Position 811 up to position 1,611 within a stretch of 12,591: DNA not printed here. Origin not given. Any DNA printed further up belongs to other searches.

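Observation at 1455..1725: SD-led 56-aa ORF with its own -10 box and terminator, antisense between a secreted nuclease and a secreted peptidase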

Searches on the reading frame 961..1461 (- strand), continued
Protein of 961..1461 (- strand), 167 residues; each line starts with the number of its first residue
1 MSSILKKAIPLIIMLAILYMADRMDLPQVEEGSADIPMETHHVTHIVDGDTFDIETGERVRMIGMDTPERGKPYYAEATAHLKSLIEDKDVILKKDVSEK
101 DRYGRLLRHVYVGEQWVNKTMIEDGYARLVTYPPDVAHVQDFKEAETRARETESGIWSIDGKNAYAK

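Call 37: find_encoding_contigs(protein=P0012, flank=2500, max_places=2)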
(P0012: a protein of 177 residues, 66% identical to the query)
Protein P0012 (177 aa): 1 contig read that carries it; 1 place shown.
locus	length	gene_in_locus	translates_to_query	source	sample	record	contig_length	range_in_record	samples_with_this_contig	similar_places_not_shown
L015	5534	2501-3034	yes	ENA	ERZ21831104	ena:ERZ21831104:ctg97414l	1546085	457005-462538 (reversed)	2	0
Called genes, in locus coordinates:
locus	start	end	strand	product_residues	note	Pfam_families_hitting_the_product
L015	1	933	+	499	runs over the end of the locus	-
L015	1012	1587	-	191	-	PF13482:RNase_H_2, PF10108:DNA_pol_B_exo2 (faint)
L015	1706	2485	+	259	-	PF13529:Peptidase_C39_2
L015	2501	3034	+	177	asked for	PF00565:SNase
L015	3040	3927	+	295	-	PF00730:HhH-GPD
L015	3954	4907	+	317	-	PF02401:LYTB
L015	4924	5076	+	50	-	-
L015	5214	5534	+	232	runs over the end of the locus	PF02163:Peptidase_M50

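Call 40: find_encoding_contigs(protein=P0011, flank=2500, max_places=2)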
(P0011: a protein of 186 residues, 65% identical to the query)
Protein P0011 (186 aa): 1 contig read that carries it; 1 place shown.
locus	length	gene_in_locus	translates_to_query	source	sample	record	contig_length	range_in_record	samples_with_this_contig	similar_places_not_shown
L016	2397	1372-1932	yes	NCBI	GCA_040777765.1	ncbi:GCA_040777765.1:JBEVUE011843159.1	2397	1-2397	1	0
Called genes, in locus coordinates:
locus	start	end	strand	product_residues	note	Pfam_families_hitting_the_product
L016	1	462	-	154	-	?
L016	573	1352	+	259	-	PF13529:Peptidase_C39_2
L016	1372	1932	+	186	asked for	PF00565:SNase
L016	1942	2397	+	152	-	?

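Call 41: find_encoding_contigs(protein=P0025, flank=2500, max_places=2)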
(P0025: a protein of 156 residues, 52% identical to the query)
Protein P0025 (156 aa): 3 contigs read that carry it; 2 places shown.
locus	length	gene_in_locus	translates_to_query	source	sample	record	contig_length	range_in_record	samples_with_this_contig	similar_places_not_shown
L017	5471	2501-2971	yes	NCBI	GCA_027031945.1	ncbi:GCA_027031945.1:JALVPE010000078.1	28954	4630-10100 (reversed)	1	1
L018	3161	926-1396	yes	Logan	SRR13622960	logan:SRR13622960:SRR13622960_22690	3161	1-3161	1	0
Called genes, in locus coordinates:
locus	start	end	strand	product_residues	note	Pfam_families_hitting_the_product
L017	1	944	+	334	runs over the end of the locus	PF02618:YceG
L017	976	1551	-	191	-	PF13482:RNase_H_2, PF10108:DNA_pol_B_exo2 (faint)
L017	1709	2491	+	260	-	PF13529:Peptidase_C39_2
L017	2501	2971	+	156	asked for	PF00565:SNase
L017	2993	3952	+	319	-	PF02401:LYTB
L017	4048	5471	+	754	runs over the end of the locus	PF02163:Peptidase_M50, PF07969:Amidohydro_3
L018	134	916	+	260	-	PF13529:Peptidase_C39_2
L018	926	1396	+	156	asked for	PF00565:SNase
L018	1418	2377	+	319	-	PF02401:LYTB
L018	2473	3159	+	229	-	?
